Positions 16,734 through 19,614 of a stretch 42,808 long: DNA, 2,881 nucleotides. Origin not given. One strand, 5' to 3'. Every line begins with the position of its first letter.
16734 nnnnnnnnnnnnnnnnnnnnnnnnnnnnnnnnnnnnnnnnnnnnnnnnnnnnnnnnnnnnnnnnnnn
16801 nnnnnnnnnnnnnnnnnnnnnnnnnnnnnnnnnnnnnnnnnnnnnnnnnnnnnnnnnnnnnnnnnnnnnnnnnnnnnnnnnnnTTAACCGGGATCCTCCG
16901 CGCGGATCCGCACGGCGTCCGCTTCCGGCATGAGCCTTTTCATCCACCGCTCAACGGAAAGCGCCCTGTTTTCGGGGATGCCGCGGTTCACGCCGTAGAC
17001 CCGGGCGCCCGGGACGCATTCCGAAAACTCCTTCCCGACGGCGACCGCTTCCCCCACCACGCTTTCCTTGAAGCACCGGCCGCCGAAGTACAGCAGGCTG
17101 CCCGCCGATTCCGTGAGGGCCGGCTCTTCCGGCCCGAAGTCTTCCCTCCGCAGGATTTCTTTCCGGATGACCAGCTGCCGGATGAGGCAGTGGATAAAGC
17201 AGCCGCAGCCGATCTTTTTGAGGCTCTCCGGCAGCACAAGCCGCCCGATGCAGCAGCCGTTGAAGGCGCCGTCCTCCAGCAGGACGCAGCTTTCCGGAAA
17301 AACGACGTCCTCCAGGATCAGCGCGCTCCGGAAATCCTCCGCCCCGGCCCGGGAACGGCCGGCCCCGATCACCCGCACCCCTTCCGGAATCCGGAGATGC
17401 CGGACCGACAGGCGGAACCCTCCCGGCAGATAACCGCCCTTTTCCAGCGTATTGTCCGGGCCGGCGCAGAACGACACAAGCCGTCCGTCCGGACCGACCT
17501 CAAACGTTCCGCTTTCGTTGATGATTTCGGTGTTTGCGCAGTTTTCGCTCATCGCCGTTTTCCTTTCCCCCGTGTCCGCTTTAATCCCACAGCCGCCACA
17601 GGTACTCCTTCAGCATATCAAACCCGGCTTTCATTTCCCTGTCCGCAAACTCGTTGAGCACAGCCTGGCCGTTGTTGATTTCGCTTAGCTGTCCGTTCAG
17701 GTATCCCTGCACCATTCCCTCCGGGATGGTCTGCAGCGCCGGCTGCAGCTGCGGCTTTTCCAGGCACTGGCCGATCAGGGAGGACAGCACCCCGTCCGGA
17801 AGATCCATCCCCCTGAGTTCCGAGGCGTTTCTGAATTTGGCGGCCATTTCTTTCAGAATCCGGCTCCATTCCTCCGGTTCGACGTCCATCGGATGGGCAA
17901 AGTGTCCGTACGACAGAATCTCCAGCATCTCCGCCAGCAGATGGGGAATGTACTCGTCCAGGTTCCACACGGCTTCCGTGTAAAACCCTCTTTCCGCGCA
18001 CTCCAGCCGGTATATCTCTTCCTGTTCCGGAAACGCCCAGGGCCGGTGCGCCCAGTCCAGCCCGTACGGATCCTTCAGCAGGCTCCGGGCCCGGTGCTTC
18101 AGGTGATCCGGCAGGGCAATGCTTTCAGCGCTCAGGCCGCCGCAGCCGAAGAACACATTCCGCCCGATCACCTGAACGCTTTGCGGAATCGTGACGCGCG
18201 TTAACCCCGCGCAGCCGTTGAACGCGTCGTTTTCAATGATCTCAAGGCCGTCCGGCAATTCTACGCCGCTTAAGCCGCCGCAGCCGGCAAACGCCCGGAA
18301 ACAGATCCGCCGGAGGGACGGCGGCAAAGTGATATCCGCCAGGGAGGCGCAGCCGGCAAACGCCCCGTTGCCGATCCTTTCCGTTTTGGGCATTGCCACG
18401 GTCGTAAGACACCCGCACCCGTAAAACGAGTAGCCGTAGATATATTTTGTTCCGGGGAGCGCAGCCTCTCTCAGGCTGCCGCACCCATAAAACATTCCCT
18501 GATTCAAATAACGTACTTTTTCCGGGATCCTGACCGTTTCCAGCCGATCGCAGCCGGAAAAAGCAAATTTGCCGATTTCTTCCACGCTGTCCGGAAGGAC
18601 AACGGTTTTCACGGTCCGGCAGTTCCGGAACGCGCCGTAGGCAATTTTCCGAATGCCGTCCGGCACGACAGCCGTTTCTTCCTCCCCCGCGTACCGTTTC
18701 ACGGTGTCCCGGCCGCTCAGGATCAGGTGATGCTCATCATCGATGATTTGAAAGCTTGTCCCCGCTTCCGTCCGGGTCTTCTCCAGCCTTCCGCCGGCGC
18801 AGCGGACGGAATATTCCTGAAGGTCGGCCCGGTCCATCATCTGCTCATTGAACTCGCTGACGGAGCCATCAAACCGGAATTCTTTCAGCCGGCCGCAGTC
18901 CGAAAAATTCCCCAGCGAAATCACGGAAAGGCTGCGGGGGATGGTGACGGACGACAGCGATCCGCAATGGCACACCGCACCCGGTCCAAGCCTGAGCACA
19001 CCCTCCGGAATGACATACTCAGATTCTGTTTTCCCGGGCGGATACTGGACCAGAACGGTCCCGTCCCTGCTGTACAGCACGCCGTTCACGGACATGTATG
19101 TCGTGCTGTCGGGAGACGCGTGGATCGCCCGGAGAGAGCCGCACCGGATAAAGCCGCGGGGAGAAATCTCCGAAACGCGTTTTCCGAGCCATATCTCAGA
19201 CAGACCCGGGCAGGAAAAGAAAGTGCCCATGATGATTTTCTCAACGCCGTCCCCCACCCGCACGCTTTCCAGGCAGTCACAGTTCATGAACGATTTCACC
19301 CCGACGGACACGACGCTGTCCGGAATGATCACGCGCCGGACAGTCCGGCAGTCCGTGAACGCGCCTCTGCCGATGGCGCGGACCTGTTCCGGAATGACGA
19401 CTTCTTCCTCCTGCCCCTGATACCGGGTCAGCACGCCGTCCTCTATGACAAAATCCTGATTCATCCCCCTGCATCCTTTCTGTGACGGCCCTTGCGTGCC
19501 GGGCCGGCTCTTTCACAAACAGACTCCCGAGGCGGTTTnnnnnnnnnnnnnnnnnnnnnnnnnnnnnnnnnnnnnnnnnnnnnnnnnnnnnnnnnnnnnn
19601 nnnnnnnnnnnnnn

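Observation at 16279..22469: Complete split Trl1/Tpt1-style RNA heal-and-seal pathway in one bacterial operon, giving KptA a plausible endogenous substrate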

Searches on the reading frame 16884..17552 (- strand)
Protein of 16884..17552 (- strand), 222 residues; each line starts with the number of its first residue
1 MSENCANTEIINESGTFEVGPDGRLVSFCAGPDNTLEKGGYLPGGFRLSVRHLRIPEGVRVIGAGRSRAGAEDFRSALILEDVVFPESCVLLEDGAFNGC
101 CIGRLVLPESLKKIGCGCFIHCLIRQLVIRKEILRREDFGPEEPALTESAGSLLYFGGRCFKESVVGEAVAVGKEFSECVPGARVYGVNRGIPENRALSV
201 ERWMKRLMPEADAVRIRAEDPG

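Call 3: search_protein_families(library=pfam, proteins=[window:16884-17552:-], max_evalue=0.01)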
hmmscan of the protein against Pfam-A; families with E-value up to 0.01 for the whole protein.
window:16884-17552:- (222 aa): 1 family
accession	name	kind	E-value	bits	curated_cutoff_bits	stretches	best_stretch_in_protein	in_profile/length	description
PF13306.12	LRR_5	-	2.3e-07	31.2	27.7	1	73-133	7-67/127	BspA type Leucine rich repeat region (6 copies)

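Call 68: search_protein_families(library=ncbifam, proteins=[window:16884-17552:-], max_evalue=0.001)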
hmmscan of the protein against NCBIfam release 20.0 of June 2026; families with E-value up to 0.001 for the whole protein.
window:16884-17552:- (222 aa): 1 family
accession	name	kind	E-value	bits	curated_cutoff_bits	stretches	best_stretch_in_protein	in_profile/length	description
NF047961.1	adhesin_HupY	equivalog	0.00091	17.4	1250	0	50-124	188-255/978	leucine-rich repeat adhesin HupY/LrrG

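Call 69: search_protein_families(library=padloc, proteins=[window:16884-17552:-], max_evalue=0.001)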
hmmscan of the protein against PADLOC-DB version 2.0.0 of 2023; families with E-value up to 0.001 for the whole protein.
window:16884-17552:- (222 aa): 0 families

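Call 101: find_encoding_contigs(protein=window:16884-17552:-, flank=10000, max_places=6)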
Protein window:16884-17552:- (222 aa): no gene with exactly this product is on record in the collection.

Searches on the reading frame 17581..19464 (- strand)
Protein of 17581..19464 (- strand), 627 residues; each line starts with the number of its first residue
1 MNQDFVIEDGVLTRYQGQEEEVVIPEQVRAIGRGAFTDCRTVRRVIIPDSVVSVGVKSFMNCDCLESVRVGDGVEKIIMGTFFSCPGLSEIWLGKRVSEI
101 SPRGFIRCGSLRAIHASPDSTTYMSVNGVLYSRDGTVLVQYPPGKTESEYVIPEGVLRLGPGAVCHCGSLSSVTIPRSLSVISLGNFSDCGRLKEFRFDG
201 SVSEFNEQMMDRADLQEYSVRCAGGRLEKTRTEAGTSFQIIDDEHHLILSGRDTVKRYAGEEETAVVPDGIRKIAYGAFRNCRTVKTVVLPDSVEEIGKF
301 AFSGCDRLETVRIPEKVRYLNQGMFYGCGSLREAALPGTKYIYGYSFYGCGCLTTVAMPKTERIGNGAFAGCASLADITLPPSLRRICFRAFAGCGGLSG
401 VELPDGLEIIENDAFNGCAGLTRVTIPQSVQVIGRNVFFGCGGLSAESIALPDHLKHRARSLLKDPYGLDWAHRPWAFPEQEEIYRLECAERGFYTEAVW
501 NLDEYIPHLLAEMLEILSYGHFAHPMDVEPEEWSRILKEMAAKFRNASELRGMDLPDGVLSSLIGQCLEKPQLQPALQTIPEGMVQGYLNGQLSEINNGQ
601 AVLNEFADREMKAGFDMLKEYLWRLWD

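Call 3: search_protein_families(library=pfam, proteins=[window:17581-19464:-], max_evalue=0.01)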
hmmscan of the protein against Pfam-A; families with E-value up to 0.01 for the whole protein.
window:17581-19464:- (627 aa): 1 family
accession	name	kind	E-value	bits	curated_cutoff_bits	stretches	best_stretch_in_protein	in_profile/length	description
PF13306.12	LRR_5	-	7.1e-71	236.5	27.7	4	341-456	2-113/127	BspA type Leucine rich repeat region (6 copies)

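Call 68: search_protein_families(library=ncbifam, proteins=[window:17581-19464:-], max_evalue=0.001)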
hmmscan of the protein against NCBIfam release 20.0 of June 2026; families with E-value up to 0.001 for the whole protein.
window:17581-19464:- (627 aa): 1 family
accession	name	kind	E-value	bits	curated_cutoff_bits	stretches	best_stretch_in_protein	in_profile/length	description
NF047961.1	adhesin_HupY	equivalog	1.1e-21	76.7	1250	3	361-459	174-269/978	leucine-rich repeat adhesin HupY/LrrG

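Call 69: search_protein_families(library=padloc, proteins=[window:17581-19464:-], max_evalue=0.001)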
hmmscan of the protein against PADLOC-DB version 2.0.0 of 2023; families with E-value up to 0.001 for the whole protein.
window:17581-19464:- (627 aa): 0 families

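Call 100: find_encoding_contigs(protein=window:17581-19464:-, flank=10000, max_places=6)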
Protein window:17581-19464:- (627 aa): no gene with exactly this product is on record in the collection.
